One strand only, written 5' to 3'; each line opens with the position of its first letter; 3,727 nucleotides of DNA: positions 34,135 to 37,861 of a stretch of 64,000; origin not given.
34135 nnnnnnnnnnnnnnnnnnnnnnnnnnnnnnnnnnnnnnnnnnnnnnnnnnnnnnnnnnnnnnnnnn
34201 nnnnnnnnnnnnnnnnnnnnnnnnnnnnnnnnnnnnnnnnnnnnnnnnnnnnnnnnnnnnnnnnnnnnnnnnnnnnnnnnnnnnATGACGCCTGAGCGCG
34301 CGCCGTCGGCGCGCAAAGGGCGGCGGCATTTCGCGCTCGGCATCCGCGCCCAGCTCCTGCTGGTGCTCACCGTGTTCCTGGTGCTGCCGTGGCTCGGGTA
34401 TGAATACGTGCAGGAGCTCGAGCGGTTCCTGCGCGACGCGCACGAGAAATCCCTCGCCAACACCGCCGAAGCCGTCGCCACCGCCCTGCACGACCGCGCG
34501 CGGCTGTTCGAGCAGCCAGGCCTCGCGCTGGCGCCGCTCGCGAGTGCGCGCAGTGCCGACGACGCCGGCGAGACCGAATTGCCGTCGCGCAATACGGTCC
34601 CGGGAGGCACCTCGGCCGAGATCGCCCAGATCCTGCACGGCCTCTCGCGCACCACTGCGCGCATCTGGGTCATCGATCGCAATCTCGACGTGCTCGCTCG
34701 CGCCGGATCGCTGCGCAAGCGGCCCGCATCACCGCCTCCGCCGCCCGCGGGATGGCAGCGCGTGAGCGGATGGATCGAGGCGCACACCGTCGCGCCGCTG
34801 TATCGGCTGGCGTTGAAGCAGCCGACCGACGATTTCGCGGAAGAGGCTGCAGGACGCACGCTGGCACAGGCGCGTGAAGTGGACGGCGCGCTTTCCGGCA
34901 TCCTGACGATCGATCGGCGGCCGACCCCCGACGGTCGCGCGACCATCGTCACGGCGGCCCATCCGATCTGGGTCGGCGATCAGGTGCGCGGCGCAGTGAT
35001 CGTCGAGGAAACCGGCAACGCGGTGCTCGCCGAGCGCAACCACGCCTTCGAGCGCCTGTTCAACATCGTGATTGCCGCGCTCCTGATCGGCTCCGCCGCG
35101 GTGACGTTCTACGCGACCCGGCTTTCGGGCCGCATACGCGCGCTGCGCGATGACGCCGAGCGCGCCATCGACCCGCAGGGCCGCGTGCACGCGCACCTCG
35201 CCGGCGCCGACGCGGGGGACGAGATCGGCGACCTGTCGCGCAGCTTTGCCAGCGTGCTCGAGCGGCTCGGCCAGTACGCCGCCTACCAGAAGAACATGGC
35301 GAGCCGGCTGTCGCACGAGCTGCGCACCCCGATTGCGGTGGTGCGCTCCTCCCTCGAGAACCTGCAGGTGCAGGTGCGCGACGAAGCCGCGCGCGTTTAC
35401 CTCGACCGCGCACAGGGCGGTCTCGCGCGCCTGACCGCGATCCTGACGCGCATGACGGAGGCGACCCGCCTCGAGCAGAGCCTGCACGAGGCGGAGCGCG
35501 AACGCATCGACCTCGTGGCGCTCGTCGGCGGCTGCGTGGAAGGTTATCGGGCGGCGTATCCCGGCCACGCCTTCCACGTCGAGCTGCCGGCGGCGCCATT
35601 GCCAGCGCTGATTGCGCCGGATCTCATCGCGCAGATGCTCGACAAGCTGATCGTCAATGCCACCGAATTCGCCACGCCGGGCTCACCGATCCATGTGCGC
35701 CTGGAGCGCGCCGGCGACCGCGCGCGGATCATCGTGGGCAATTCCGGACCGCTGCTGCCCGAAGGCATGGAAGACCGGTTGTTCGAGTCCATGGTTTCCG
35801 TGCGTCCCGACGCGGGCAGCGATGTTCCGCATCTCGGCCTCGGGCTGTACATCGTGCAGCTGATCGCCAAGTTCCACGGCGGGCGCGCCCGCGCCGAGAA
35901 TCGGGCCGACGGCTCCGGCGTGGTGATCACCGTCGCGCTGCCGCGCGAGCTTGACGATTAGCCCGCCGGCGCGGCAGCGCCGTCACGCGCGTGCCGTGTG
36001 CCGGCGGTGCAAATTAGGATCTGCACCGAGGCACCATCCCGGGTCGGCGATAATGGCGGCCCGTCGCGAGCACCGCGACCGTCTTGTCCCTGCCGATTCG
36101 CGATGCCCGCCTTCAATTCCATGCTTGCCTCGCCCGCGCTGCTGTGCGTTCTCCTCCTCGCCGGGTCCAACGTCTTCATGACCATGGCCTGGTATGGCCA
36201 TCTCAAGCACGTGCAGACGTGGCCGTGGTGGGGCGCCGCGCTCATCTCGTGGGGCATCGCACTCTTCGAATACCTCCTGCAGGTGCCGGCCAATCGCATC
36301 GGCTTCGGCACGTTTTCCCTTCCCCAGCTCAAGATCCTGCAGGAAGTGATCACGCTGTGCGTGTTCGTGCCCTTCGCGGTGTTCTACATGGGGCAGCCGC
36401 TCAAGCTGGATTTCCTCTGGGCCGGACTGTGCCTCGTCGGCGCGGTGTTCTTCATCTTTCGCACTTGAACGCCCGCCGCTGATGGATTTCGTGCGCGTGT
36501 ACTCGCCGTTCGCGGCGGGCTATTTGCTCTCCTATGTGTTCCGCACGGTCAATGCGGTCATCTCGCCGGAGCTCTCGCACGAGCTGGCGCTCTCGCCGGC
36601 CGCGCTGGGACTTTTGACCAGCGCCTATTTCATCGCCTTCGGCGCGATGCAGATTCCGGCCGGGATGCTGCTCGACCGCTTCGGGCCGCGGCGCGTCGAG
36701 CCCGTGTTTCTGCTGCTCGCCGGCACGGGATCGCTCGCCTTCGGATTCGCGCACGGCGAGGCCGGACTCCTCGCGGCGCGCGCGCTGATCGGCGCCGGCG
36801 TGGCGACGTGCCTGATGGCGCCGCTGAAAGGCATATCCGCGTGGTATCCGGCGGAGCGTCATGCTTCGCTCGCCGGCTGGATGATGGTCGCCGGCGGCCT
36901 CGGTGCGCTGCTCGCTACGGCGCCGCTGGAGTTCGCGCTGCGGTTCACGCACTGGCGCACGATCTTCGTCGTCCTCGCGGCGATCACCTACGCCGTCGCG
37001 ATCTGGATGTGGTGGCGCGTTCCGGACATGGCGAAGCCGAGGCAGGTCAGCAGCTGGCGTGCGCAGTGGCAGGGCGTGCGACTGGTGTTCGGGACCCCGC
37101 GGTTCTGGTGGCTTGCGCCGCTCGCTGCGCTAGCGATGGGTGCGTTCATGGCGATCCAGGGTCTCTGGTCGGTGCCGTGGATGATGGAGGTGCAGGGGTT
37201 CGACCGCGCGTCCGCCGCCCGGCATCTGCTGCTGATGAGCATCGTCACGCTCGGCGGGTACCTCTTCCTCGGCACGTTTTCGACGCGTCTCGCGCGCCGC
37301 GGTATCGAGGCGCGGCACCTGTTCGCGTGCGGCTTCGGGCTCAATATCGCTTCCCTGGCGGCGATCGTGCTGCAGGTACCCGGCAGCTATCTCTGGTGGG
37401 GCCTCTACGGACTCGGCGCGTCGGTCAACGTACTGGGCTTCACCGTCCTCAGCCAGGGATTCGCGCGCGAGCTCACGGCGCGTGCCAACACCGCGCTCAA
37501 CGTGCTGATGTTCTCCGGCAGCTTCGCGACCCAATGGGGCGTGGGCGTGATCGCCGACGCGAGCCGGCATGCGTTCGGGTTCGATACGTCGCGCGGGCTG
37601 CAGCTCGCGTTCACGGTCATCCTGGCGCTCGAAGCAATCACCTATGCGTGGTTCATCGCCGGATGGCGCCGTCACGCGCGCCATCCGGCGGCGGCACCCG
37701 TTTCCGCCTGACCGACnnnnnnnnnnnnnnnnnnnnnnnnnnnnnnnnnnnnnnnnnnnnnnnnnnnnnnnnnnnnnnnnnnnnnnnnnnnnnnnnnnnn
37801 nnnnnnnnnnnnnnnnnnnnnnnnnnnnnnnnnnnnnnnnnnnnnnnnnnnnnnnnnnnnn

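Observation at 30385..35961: Gram-negative 'dedicated sortase' cassette: VIT-vWA LPQTA target + sortase, with a divergent OmpR/histidine-kinase pair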

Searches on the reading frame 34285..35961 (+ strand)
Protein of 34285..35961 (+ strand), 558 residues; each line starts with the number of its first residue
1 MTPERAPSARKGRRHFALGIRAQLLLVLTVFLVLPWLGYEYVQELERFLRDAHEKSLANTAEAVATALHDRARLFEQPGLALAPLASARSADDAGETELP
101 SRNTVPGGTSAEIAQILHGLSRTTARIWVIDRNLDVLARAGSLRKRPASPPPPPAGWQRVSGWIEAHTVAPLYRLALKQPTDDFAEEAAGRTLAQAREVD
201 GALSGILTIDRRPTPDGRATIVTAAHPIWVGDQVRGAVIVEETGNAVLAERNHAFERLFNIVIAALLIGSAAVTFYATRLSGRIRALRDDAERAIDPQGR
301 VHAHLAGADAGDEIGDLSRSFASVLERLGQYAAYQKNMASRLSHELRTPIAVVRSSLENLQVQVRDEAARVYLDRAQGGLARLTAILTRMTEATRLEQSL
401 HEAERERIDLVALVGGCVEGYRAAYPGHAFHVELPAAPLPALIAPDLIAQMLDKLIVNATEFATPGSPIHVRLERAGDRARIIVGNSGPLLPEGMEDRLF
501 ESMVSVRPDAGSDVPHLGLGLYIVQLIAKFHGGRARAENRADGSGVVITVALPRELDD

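Call 3: search_protein_families(library=ncbifam, proteins=[window:34285-35961:+], max_evalue=0.001)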
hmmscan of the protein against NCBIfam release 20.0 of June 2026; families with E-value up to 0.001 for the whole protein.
window:34285-35961:+ (558 aa): 50 families (the best 25 are shown)
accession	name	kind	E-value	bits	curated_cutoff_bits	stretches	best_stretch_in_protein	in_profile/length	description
TIGR03785.1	marine_sort_HK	equivalog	4.3e-164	547.6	612.2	2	110-553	258-703/703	proteobacterial dedicated sortase system histidine kinase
NF008312.0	PRK11100.1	equivalog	1.1e-38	133.3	356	1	215-555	141-475/477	two-component system sensor histidine kinase CreC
NF058527.1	HistKinChvGCaul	equivalog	9.1e-36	123.7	740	1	185-549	161-524/535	two-component sensor histidine kinase ChvG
TIGR01386.1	cztS_silS_copS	subfamily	1.4e-29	103.4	292.55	1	219-544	127-449/457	heavy metal sensor histidine kinase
NF012163.2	BaeS_SmeS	equivalog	1.7e-25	89.9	500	1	225-553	129-457/457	sensor histidine kinase efflux regulator BaeS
NF033092.0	HK_WalK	equivalog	6.2e-23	81.2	725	1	335-553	372-593/594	cell wall metabolism sensor histidine kinase WalK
NF045900.1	HisKinCpxALeg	equivalog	4.1e-22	78.5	800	1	270-553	166-450/451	two-component system sensor histidine kinase CpxA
NF007898.0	PRK10604.1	equivalog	8.2e-22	78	478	1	308-553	185-422/433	two-component system sensor histidine kinase RstB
NF007837.0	PRK10549.1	equivalog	2.7e-21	75.8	603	1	308-555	213-459/466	envelope stress sensor histidine kinase BaeS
TIGR02966.1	phoR_proteo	equivalog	1.7e-19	70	334.2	1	330-538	109-320/333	phosphate regulon sensor histidine kinase PhoR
NF008468.0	PRK11360.1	equivalog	1.7e-19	69.6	646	2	327-555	389-609/616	two-component system sensor histidine kinase AtoS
NF008025.0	PRK10755.1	equivalog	2.2e-19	69.4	314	1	305-555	113-357/362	two-component system sensor histidine kinase PmrB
NF033091.0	HK_VanS_ACDEFG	equivalog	3.1e-18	65.9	400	1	330-551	68-291/293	vancomycin resistance histidine kinase VanS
NF007793.0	PRK10490.1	equivalog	4.2e-18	64.8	1123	1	338-555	667-883/895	two-component system sensor histidine kinase KdpD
NF007007.0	PRK09470.1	equivalog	8.8e-18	64.4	486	1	252-553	164-458/463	envelope stress sensor histidine kinase CpxA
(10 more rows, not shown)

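Call 4: search_protein_families(library=pfam, proteins=[window:34285-35961:+], max_evalue=0.001)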
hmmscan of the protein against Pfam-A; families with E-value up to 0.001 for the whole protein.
window:34285-35961:+ (558 aa): 2 families
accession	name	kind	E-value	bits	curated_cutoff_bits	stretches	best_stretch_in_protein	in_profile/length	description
PF02518.31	HATPase_c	-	1.7e-14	54.6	26.4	1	445-555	3-110/111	Histidine kinase-, DNA gyrase B-, and HSP90-like ATPase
PF00512.31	HisKA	-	1.1e-09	38.6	26.9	1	335-398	2-65/66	His Kinase A (phospho-acceptor) domain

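Call 57: find_homologous_proteins(query=window:34285-35961:+, max_evalue=1e-20)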
Query window:34285-35961:+ (558 aa): 4980 proteins with E <= 1e-20 among 8000 candidates; the best 120 are listed.
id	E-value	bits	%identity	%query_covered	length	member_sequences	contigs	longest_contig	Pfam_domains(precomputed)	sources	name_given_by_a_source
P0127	0.0e+0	1212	100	100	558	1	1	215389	PF02518.32,PF00512.32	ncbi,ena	-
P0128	0.0e+0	1031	87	100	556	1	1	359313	PF02518.32,PF00512.32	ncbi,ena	-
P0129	4.5e-264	895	79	97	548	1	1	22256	PF02518.32,PF00512.32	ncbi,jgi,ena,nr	ncbi:MAG TPA: ATP-binding protein [Casimicrobiaceae bacterium]|nr:ATP-binding protein [Casimicrobiac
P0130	7.0e-261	885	78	96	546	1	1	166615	PF02518.32,PF00512.32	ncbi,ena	-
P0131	1.4e-257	874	77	96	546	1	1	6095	PF02518.32,PF00512.32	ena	-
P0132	2.6e-223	761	69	96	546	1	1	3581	PF02518.32,PF00512.32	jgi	jgi:dedicated sortase system histidine kinase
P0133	1.2e-221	755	67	96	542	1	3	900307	PF02518.32,PF00512.32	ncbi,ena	-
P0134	3.1e-220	750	68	97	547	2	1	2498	PF02518.32,PF00512.32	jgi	jgi:dedicated sortase system histidine kinase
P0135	1.6e-219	748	68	96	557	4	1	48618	PF02518.32,PF00512.32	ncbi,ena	-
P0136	1.4e-218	745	67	97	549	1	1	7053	PF02518.32,PF00512.32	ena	-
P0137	1.5e-218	745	67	98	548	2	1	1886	PF02518.32,PF00512.32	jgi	jgi:two-component system sensor histidine kinase ChvG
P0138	2.9e-218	744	66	98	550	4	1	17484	PF02518.32,PF00512.32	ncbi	-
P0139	4.8e-218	743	67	97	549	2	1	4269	PF02518.32,PF00512.32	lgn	-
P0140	1.1e-217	742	67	97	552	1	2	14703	PF02518.32,PF00512.32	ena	-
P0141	1.8e-217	741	67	96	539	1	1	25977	PF02518.32,PF00512.32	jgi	-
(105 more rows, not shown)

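Call 58: find_encoding_contigs(protein=P0128, flank=10000, max_places=2)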
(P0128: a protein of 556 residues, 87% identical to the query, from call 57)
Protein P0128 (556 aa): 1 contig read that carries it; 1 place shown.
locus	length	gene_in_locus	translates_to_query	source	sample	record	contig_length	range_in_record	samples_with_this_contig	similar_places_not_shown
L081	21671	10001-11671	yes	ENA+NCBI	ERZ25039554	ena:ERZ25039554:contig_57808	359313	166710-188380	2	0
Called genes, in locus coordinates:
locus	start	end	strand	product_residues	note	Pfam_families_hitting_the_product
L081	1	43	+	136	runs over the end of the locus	PF00085:Thioredoxin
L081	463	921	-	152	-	PF02803:Thiolase_C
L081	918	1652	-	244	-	PF00108:Thiolase_N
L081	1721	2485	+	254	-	-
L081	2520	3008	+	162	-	PF00190:Cupin_1 (weak), PF07883:Cupin_2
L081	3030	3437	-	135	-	-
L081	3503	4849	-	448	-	PF00496:SBP_bac_5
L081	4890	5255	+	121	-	PF03960:ArsC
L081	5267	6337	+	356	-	PF01557:FAA_hydrolase (weak)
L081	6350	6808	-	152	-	PF04203:Sortase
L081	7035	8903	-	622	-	PF08487:VIT, PF13757:VIT_2, PF00092:VWA, PF13519:VWA_2, PF13768:VWA_3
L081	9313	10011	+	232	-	PF00072:Response_reg, PF00486:Trans_reg_C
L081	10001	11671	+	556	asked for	PF00512:HisKA, PF02518:HATPase_c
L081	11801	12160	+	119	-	PF04342:DMT_6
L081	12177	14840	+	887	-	PF07690:MFS_1, PF01225:Mur_ligase, PF08245:Mur_ligase_M, PF02875:Mur_ligase_C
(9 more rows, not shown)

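Call 75: search_protein_families(library=pfam, proteins=[window:34285-35961:+], max_evalue=1)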
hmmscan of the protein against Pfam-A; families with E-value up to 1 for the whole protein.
window:34285-35961:+ (558 aa): 5 families
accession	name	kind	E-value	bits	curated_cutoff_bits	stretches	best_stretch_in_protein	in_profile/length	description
PF02518.31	HATPase_c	-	1.7e-14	54.6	26.4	1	445-555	3-110/111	Histidine kinase-, DNA gyrase B-, and HSP90-like ATPase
PF00512.31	HisKA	-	1.1e-09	38.6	26.9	1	335-398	2-65/66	His Kinase A (phospho-acceptor) domain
PF13581.12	HATPase_c_2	-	0.044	14.2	27.4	1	455-526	39-107/127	Histidine kinase-like ATPase domain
PF02601.20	Exonuc_VII_L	-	0.054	13.4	35.9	1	279-403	144-259/315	Exonuclease VII, large subunit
PF00672.30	HAMP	-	0.064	14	25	1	279-328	5-51/53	HAMP domain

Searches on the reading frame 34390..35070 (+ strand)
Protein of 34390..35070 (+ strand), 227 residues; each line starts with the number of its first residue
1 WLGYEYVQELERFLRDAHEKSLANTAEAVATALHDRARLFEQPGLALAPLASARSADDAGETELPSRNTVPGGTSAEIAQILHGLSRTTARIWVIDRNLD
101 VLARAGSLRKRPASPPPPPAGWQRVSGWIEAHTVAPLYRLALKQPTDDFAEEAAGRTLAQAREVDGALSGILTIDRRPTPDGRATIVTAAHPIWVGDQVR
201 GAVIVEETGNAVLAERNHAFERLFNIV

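Call 78: predict_structure(alignment_id=A4)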
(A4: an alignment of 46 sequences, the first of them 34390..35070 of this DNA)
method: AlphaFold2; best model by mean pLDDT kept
length: 227 residues; sequences in the alignment: 46
mean_pLDDT: 64.0   pTM: 0.61
mean pLDDT of the five models: 64.0, 57.1, 53.0, 45.3, 44.7
residues with pLDDT >= 90: 0; 70-90: 98; 50-70: 68; < 50: 61
segments of 3 or more residues with pLDDT < 50: 43-72, 110-117, 141-148, 150-160, 223-225
pLDDT, mean of each block of 10 residues (from residue 1): 69 80 85 78 47 38 32 65 69 82 71 46 65 56 45 46 70 77 76 86 79 56 49
secondary structure, 60 per line:
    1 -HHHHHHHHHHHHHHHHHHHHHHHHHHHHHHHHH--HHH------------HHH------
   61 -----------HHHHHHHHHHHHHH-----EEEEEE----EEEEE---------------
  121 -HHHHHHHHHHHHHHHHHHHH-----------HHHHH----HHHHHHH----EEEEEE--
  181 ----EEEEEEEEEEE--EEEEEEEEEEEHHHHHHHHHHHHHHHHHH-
elements in order: H2-34 H72-85 E91-96 E101-105 H122-141 H153-157 H162-168 E173-178 E185-195 E198-208 H209-226

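Call 80: fold_search(model_id=the predicted structure, library=pdb)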
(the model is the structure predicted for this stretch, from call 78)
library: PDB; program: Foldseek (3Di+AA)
matches with E <= 10: 886; with E <= 0.001: 3
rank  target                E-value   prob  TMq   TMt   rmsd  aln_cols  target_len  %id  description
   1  9a5d_A                1.3e-04  1.00  0.50  0.20   8.9       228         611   10  Integrative model of WALK-YYCH by crosslinking MS and deep learning (released 2024-09-18)
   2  4ywz_A                2.6e-04  1.00  0.46  0.68   8.7       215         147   14  Crystal structure of the extracellular receptor domain of the essential sensor kinase WalK from Staphylococcus aureus (released 2016-03-30)
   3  7dud_A                4.2e-04  1.00  0.45  0.67  10.3       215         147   13  Crystal Structure of erWalK (released 2022-01-19)
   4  5is1                  1.3e-03  1.00  0.40  0.62  10.7       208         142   14  Crystal structure of the extracellular domain of sensor histidine kinase YycG from Staphylococcus aureus at 2.0 Angstrom (released 2016-07-20)
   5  5ltx_A                1.4e-03  0.97  0.27  0.25  16.3       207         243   15  LIGAND BINDING DOMAIN OF PSEUDOMONAS AERUGINOSA PAO1 AMINO ACID CHEMORECEPTOR PCTA IN COMPLEX WITH L-MET (released 2017-09-20)
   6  3e4o_A                1.6e-03  0.99  0.31  0.28  13.1       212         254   14  Crystal structure of succinate bound state DctB (released 2008-10-21)
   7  5t7m_A                1.9e-03  0.97  0.28  0.26  16.0       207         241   15  LIGAND BINDING DOMAIN OF PSEUDOMONAS AERUGINOSA PAO1 AMINO ACID CHEMORECEPTOR PCTA IN COMPLEX WITH L-TRP (released 2017-09-20)
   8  4ywz_B                2.4e-03  1.00  0.46  0.69   9.1       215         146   13  Crystal structure of the extracellular receptor domain of the essential sensor kinase WalK from Staphylococcus aureus (released 2016-03-30)
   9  9rc2                  2.8e-03  0.92  0.25  0.23  14.1       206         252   14  DvhD, periplasmic domain (released 2026-03-04)
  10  8biy_C                3.0e-03  1.00  0.37  0.64   9.3       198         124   13  Citrate-free extracytoplasmic PAS domain mutant R93A of sensor histidine kinase CitA from Geobacillus thermodenitrific (released 2023-11-15)
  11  8biy_A                3.2e-03  1.00  0.38  0.66   9.3       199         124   14  Citrate-free extracytoplasmic PAS domain mutant R93A of sensor histidine kinase CitA from Geobacillus thermodenitrific (released 2023-11-15)
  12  3by9_A                3.2e-03  1.00  0.41  0.36  11.0       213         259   14  Crystal structure of the V. cholerae Histidine Kinase DctB Sensor Domain (released 2008-08-12)
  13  4hi4_A                3.2e-03  0.99  0.27  0.47  10.1       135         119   13  Crystal structure of the 5-coordinate ferric heme-binding PAS domain of Aer2 from P. aeruginosa (released 2013-01-09)
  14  6w3s_A                3.4e-03  0.97  0.32  0.30  15.1       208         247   10  Crystal structure of ligand-binding domain of Campylobacter jejuni chemoreceptor Tlp3 in complex with L-leucine (released 2020-05-20)
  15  7prq_B                3.8e-03  1.00  0.32  0.24  14.0       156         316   12  Structure of the ligand binding domain of the PctD (PA4633) chemoreceptor of Pseudomonas aeruginosa PAO1 in complex wi (released 2022-05-11)
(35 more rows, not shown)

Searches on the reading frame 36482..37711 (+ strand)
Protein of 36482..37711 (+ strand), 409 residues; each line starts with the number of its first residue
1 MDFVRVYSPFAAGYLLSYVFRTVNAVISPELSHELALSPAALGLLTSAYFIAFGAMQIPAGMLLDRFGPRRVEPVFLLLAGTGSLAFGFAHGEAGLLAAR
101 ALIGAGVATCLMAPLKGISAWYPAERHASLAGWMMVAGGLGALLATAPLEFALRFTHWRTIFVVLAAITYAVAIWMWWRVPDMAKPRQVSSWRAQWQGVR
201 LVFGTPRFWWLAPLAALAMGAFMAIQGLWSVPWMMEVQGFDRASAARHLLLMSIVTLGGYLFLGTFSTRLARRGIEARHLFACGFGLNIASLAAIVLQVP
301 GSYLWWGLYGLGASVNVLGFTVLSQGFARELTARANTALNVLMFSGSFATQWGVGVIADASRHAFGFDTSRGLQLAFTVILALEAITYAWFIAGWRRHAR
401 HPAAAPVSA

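Call 44: search_protein_families(library=ncbifam, proteins=[window:36482-37711:+], max_evalue=0.00001)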
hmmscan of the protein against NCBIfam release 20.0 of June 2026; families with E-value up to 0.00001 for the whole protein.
window:36482-37711:+ (409 aa): 21 families
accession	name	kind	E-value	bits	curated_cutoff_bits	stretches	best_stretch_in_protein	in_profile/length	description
TIGR00893.1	2A0114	subfamily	1.6e-26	93.2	395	1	14-362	3-375/399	D-galactonate transporter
TIGR00881.1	2A0104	subfamily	2.7e-17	62.9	407.75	1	13-182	3-173/379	phosphoglycerate transporter protein PgtP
TIGR00895.1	2A0115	subfamily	6.2e-12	45.1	418.55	1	23-184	35-196/398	aromatic acid/H+ symport family MFS transporter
NF011571.1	PRK14995.1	subfamily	6.6e-12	44.9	701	1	21-186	22-188/493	SmvA family efflux MFS transporter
TIGR00710.1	efflux_Bcr_CflA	subfamily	1.7e-11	44.2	200.9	1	29-293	29-287/385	Bcr/CflA family efflux MFS transporter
NF008661.1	PRK11663.1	subfamily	4.3e-11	42.5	564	1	12-191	37-219/439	MFS transporter family glucose-6-phosphate receptor UhpC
TIGR00896.1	CynX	subfamily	1.2e-10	41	406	1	21-324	17-311/355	CynX/NimT family MFS transporter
NF038077.1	MFS_export_MxcK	equivalog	1.7e-10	40.5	525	1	27-226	33-232/405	myxochelin export MFS transporter MxcK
TIGR00890.1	2A0111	subfamily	8.3e-10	38.1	374.85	1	27-273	25-270/377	oxalate/formate antiport family MFS transporter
NF049980.1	SfMCT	equivalog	4.2e-09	35.6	320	1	26-274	23-280/378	L-lactate MFS transporter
NF003024.0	PRK03893.1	subfamily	3.4e-08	32.7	604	1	13-225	29-241/497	sialate:H+ symport family MFS transporter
NF033134.0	cmlA_floR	equivalog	9.1e-08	31.9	450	1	27-280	32-281/388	CmlA/FloR family chloramphenicol efflux MFS transporter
NF047787.1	PhglyTportPgtP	equivalog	1.5e-07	30.6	750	1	12-172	36-200/451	phosphoglycerate transporter PgtP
NF007782.0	PRK10473.1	subfamily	3e-07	29.9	417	1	28-340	26-321/394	MdtL family multidrug efflux MFS transporter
NF008586.0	PRK11551.1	equivalog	3.4e-07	29.6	410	1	26-297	36-304/406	3-(3-hydroxy-phenyl)propionate transporter MhpT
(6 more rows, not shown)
